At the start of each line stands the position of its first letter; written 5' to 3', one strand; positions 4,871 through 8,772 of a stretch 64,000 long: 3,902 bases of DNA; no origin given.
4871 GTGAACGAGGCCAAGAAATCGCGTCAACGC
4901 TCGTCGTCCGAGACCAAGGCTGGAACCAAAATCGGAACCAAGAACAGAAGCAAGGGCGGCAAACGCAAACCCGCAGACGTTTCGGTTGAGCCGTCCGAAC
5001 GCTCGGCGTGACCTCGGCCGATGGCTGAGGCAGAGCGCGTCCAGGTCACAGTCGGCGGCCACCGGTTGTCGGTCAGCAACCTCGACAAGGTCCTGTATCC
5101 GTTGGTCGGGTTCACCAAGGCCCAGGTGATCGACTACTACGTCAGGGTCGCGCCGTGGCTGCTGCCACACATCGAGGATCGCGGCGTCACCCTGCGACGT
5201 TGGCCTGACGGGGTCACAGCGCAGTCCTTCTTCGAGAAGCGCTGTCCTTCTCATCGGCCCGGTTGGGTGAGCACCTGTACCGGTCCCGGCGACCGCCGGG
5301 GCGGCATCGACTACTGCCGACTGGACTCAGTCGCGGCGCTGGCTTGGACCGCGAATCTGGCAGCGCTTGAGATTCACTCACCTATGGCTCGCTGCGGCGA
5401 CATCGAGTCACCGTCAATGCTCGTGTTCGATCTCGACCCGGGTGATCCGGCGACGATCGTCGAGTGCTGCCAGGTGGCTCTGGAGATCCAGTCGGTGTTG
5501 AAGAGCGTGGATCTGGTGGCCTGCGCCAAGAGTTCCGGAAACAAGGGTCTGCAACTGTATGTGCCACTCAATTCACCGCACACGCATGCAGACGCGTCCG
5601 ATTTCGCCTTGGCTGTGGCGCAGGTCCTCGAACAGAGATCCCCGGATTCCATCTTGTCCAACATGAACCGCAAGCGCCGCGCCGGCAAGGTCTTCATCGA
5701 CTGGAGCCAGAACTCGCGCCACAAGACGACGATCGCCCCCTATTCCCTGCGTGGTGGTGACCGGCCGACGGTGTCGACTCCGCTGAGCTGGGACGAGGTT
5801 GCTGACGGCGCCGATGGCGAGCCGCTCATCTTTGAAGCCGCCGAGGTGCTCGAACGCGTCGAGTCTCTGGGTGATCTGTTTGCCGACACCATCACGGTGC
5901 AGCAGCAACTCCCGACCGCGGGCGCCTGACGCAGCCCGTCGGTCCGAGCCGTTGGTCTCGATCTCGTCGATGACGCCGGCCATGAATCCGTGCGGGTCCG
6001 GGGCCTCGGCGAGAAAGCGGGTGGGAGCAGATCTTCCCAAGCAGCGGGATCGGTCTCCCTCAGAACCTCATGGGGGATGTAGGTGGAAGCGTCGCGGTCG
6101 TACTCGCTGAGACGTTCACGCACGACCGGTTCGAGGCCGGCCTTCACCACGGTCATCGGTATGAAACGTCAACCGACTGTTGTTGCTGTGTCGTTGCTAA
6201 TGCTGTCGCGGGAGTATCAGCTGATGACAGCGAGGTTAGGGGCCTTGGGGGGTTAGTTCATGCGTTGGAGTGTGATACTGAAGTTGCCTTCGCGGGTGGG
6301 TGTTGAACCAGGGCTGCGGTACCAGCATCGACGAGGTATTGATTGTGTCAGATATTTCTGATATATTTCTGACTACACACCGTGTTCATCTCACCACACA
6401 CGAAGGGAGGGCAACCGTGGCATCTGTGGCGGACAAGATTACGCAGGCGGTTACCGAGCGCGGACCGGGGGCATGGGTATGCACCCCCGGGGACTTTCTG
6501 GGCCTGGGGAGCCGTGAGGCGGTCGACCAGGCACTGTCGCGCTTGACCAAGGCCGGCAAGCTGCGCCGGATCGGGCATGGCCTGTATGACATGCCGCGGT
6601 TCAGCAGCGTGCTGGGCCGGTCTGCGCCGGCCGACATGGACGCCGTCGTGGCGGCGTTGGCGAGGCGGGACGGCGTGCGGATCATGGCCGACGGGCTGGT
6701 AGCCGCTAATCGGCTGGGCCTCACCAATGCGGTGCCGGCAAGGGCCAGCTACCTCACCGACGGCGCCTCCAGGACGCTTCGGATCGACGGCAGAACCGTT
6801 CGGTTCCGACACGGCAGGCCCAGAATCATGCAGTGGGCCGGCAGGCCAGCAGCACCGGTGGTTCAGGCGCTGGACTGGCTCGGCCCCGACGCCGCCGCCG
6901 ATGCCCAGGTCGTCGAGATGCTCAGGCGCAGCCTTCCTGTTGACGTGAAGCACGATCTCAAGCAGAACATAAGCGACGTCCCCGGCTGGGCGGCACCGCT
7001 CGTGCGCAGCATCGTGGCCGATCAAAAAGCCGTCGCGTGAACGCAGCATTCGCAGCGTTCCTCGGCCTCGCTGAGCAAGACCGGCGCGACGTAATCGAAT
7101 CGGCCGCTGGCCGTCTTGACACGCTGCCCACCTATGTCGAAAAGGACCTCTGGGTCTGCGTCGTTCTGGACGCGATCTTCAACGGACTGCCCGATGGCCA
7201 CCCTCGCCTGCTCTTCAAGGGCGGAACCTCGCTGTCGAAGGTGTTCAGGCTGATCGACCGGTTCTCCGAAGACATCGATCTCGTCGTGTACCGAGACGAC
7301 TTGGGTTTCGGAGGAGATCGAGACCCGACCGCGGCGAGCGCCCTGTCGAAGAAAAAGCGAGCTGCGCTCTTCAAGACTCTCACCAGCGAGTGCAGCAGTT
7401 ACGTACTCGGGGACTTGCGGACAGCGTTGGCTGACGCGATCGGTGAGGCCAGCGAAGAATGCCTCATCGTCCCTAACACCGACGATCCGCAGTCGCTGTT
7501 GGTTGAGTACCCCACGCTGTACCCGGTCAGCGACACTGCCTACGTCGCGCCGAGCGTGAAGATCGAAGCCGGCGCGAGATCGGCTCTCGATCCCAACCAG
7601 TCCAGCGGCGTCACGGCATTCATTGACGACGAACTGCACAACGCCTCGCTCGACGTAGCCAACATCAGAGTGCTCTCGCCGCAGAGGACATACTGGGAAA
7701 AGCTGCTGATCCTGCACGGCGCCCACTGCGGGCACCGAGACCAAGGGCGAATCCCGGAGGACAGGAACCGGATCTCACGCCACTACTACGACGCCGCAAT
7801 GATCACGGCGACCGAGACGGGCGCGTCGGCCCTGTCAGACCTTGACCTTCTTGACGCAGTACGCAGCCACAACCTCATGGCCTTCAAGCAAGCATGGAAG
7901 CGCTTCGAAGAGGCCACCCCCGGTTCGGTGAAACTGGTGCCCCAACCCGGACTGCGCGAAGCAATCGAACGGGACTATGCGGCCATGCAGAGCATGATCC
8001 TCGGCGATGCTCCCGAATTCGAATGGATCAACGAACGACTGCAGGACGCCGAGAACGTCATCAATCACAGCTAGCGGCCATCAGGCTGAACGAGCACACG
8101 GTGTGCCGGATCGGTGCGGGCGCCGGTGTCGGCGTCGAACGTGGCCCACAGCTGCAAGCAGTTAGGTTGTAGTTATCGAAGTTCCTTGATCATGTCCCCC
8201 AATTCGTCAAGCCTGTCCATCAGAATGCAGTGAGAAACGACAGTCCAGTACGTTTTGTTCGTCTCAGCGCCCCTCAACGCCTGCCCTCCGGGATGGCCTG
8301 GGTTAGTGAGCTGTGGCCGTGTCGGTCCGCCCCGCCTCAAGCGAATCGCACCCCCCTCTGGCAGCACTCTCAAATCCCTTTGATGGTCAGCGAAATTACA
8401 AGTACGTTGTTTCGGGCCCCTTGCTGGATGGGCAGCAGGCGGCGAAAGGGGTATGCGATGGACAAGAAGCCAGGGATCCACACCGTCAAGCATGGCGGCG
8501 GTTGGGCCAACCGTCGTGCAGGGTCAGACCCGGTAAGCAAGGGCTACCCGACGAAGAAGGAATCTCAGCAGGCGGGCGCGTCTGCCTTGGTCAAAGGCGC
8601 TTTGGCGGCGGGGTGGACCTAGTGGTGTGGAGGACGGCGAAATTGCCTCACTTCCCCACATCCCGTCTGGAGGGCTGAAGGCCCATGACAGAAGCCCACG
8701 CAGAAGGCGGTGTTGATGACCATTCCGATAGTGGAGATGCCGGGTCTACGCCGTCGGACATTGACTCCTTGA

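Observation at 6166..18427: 12-kb low-GC defence island: AbiE and MmeI-type RM flanking several uncharacterised solitary genes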

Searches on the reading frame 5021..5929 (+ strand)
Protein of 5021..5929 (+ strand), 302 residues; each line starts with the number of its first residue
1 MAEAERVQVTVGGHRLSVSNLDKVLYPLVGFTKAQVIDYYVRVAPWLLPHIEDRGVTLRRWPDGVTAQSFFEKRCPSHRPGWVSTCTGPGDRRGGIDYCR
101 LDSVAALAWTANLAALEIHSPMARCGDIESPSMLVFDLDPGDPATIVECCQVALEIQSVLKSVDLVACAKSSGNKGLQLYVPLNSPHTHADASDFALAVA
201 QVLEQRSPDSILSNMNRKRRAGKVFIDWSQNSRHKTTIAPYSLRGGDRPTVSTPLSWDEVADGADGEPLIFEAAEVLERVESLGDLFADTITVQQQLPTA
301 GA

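Call 12: search_protein_families(library=pfam, proteins=[window:5021-5929:+], max_evalue=0.001)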
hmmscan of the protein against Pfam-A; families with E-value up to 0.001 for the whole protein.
window:5021-5929:+ (302 aa): 1 family
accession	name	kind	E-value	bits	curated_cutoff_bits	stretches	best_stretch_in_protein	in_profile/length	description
PF21686.3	LigD_Prim-Pol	-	4.1e-85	285.9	27.4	1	32-287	1-254/254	LigD, primase-polymerase domain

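Call 43: find_related_loci(query=window:5021-5929:+, collection=genome_contigs, flank=10000)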
Query window:5021-5929:+ (302 aa) in genome_contigs; peptide patterns used: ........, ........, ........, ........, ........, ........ (x = any residue, [..] = any of these).
600 stretches matched a pattern (row limit reached: there are more); 577 encode a relative of the query (tblastn E <= 1e-3); the best 80 are kept; 80 distinct loci.
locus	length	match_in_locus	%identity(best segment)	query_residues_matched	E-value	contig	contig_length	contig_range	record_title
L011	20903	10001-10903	89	1-301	0e+0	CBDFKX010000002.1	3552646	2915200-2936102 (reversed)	MAG: Candidatus Aldehydirespiratoraceae bacterium isolate 8d6ab3e8-b734-4a82-969c-709287334e5d genome assembly, contig:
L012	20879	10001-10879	75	5-297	2e-150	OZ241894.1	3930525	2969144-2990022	MAG: Candidatus Aldehydirespirator sp. isolate 59d5e5b9-c534-4d11-b37b-78d6acc4b690 genome assembly, chromosome: 1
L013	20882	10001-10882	75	5-298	1e-150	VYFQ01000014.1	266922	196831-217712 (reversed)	MAG: Acidimicrobiaceae bacterium isolate SB0677_bin_3 NODE_9_length_266922_cov_60.605519, whole genome shotgun sequence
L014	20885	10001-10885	74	4-298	1e-147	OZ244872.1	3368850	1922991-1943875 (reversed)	MAG: Candidatus Aldehydirespirator sp. isolate 389653a7-0111-4ae2-a933-d032a7ae712c genome assembly, chromosome: 1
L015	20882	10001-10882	70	5-298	6e-142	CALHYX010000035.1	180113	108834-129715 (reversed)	MAG: uncultured Acidimicrobiales bacterium isolate R2_Bin_MAXBIN__055_1 genome assembly, contig: c_000001401788, whole g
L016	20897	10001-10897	74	1-299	6e-150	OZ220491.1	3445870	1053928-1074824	MAG: Acidimicrobiales bacterium isolate 383ba79e-94a5-4396-b72d-754c03a60d81 genome assembly, chromosome: 1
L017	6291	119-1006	68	5-300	3e-139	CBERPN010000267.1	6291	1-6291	MAG TPA_asm: uncultured bacterium isolate SRR17063066_binner12_Refined_94 genome assembly, contig: ERZ25083849.13638, wh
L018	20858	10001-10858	70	13-298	1e-137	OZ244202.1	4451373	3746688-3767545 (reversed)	MAG: Acidimicrobiales bacterium isolate c26384db-3239-4ddf-b8ae-d2c5db579604 genome assembly, chromosome: 1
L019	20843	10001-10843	72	4-284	2e-137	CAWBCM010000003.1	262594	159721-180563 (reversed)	MAG: uncultured Acidimicrobiales bacterium isolate MFD02832.bin.2.31 genome assembly, contig: contig_14211, whole genome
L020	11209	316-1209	67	1-298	4e-137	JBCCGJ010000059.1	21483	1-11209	MAG: Actinomycetota bacterium isolate P01_B01_bin.40 k141_511085_length_21483_cov_266.0054, whole genome shotgun sequenc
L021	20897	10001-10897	67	1-299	1e-135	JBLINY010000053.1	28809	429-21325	MAG: Acidimicrobiales bacterium isolate 3300053785_183 Ga0535658_0003021, whole genome shotgun sequence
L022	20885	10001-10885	66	4-298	4e-134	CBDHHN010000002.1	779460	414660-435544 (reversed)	MAG: Acidimicrobiales bacterium isolate 52bdf354-617b-472d-aa5f-cc26607e9683 genome assembly, contig: contig_2, whole ge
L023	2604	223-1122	64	1-300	2e-140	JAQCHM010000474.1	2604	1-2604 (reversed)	MAG: Actinomycetota bacterium isolate casp40-mb.239 NODE_86579_length_2604_cov_0.049102, whole genome shotgun sequence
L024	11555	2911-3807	65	2-300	5e-132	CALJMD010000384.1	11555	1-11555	MAG: uncultured Acidimicrobiales bacterium isolate L4_Bin_METABAT__141_1 genome assembly, contig: c_000001749255, whole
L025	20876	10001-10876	65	9-300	3e-131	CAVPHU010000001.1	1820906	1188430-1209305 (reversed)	MAG: uncultured Acidimicrobiaceae bacterium isolate MFD09964.bin.1.301 genome assembly, contig: contig_13749, whole geno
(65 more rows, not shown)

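Call 89: search_protein_families(library=padloc, alignment_id=A7, max_evalue=0.00001)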
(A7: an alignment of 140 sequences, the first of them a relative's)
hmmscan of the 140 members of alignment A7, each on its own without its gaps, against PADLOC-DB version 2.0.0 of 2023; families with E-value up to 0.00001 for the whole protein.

A. member 1, L079:378-1349:- (323 aa): 5 families
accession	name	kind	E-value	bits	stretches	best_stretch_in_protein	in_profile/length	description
PDLC04135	mad3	-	2e-26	91.4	2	126-222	248-347/374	mads_3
PDLC04140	mad8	-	1.3e-15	55.7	1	23-202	14-237/314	mads_8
PDLC02980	AriA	-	4.2e-12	44.6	1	134-197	232-298/304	-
PDLC04213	HEC-02A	-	2.3e-07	28.7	0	150-197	224-271/337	-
PDLC04214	HEC-02A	-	8.8e-06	23.2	0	153-197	233-277/338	-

B. families by the number of members that match (of 140 scanned): 106 families (the first 25 are shown)
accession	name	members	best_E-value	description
PDLC04140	mad8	3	1.6e-18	mads_8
PDLC02503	BrxHI|BrxHII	2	1.3e-47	BrxHI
PDLC03960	SngC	2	1.1e-44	-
PDLC01097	C3a214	2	1.3e-38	GlgB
PDLC00013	DruE1|DruE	2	3.2e-34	SNF2 family N-terminal domain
PDLC00037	DruE3|DruE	2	3.9e-32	SNF2 family N-terminal domain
PDLC04135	mad3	2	6.1e-32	mads_3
PDLC02501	BrxHI|BrxHII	2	2.3e-31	BrxHI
PDLC00036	DruE3|DruE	2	2e-30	SNF2 family N-terminal domain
PDLC00035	DruE3|DruE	2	1.7e-23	SNF2 family N-terminal domain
PDLC02864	DpdF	2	1.7e-22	DpdF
PDLC03928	PsyrT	2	1.2e-21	-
PDLC00051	DruE4|DruE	2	4.4e-21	SNF2 family N-terminal domain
PDLC02865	DpdF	2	4.2e-19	DpdF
PDLC00015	DruE2|DruE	2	1e-18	SNF2 family N-terminal domain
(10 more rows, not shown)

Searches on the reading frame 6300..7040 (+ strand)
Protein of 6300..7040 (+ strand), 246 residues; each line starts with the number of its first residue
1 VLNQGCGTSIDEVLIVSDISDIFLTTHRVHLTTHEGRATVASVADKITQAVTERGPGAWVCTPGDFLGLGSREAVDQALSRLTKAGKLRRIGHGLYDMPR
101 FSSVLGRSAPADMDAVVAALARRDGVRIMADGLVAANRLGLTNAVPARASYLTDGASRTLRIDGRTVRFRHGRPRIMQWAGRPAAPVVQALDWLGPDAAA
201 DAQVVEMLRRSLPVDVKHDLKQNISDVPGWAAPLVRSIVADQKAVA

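Call 4: search_protein_families(library=pfam, proteins=[window:6300-7040:+], max_evalue=0.01)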
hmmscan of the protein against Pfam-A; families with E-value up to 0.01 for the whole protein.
window:6300-7040:+ (246 aa): 2 families
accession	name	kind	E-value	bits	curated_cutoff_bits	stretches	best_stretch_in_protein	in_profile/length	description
PF19570.5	DUF6088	-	8.7e-30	104.2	25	1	60-204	14-157/172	Family of unknown function (DUF6088)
PF13338.12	AbiEi_4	-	7e-05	23.3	25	1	74-96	28-46/49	Transcriptional regulator, AbiEi antitoxin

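Call 5: search_protein_families(library=padloc, proteins=[window:6300-7040:+], max_evalue=0.01)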
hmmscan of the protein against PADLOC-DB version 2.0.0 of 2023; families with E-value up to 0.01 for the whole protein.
window:6300-7040:+ (246 aa): 19 families
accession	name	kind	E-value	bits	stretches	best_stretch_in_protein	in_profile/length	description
PDLC02226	AbiEi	-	1.8e-57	192.5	1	42-242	2-197/202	AbiEi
PDLC02233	AbiEi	-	5.3e-57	190.8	1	43-243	4-209/214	AbiEi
PDLC02229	AbiEi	-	1.3e-14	52.9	1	43-170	3-130/131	AbiEi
PDLC02258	AbiEi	-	1.1e-09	36.8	1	30-166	54-190/196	AbiEi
PDLC02264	AbiEi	-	2.9e-09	35.2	1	70-162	31-120/205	AbiEi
PDLC02246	AbiEi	-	3.7e-09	34.5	1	44-153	11-112/230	AbiEi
PDLC02236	AbiEi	-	1.4e-07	29.3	1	71-173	27-133/207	AbiEi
PDLC02250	AbiEi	-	3.2e-06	25.1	1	70-175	26-125/197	AbiEi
PDLC02234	AbiEi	-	3.5e-06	24.9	1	73-143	27-95/191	AbiEi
PDLC02249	AbiEi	-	2.2e-05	22.3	0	77-103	32-58/184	AbiEi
PDLC02247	AbiEi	-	3.7e-05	21.7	1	73-158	44-126/215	AbiEi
PDLC02256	AbiEi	-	6e-05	21.1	1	65-224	21-172/174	AbiEi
PDLC02228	AbiEi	-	7.3e-05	20.1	1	76-102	53-79/216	AbiEi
PDLC02251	AbiEi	-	0.00016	19.2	1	71-126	34-88/230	AbiEi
PDLC02231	AbiEi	-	0.00029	18.7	1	77-101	34-58/280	AbiEi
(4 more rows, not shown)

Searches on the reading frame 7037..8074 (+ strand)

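Call 4: search_protein_families(library=pfam, proteins=[window:7037-8074:+], max_evalue=0.01)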
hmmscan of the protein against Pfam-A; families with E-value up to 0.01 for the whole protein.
window:7037-8074:+ (345 aa): 1 family
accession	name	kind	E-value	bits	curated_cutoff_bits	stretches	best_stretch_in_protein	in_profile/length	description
PF08843.17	AbiEii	-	7.4e-35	121.4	22.5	1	52-331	9-235/238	Nucleotidyl transferase AbiEii toxin, Type IV TA system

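Call 5: search_protein_families(library=padloc, proteins=[window:7037-8074:+], max_evalue=0.01)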
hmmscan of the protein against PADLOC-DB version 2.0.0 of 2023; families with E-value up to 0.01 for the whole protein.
window:7037-8074:+ (345 aa): 19 families
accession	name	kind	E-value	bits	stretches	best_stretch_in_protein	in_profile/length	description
PDLC02289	AbiEii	-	5.1e-91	303.4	1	5-344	3-302/309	AbiEii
PDLC02292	AbiEii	-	2.3e-37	127.3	1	14-339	8-281/283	AbiEii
PDLC02315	AbiEii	-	6.9e-35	118.9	1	31-344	33-345/352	AbiEii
PDLC02322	AbiEii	-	6.5e-29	99.4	1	17-342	13-322/324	AbiEii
PDLC02297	AbiEii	-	1.9e-23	81.3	1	15-269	3-231/307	AbiEii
PDLC02302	AbiEii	-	7.6e-23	79.4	1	24-338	16-305/313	AbiEii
PDLC02316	AbiEii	-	8.7e-12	43.1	1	17-89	11-81/314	AbiEii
PDLC02304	AbiEii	-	4.9e-09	34.5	1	18-83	5-68/260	AbiEii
PDLC02294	AbiEii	-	1.1e-07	30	1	33-86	21-74/260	AbiEii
PDLC02323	AbiEii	-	6.9e-07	27.1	1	33-84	18-65/248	AbiEii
PDLC02317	AbiEii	-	9.5e-07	26.1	1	15-84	3-70/396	AbiEii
PDLC02303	AbiEii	-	7.9e-06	23.5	1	32-85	18-68/249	AbiEii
PDLC02307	AbiEii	-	2.1e-05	22.4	1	44-82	12-46/219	AbiEii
PDLC02299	AbiEii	-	0.00025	18.5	1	52-85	40-73/344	AbiEii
PDLC02293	AbiEii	-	0.0004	18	1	58-91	42-74/270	AbiEii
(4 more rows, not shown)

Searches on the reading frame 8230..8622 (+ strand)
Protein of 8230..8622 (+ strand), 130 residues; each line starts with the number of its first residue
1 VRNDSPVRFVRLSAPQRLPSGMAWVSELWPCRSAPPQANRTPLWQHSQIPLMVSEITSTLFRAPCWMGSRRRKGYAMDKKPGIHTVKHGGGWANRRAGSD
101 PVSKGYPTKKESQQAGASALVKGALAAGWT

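Call 49: search_protein_families(library=pfam, proteins=[window:8230-8622:+], max_evalue=0.5)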
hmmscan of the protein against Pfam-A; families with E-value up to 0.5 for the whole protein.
window:8230-8622:+ (130 aa): 1 family
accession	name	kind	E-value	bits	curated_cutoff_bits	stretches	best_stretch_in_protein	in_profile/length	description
PF09954.14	DUF2188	-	4.4e-06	27.2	22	1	83-119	1-38/62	Uncharacterized protein conserved in bacteria (DUF2188)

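Call 50: search_protein_families(library=padloc, proteins=[window:8230-8622:+], max_evalue=0.1)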
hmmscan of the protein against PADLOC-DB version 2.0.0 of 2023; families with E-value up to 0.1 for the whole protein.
window:8230-8622:+ (130 aa): 2 families
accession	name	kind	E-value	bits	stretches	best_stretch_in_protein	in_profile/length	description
PDLC04941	PDC-S16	-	1.1e-05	24.1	1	78-117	2-41/75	-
PDLC04942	PDC-S16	-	0.00049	18.7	1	82-117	5-41/75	-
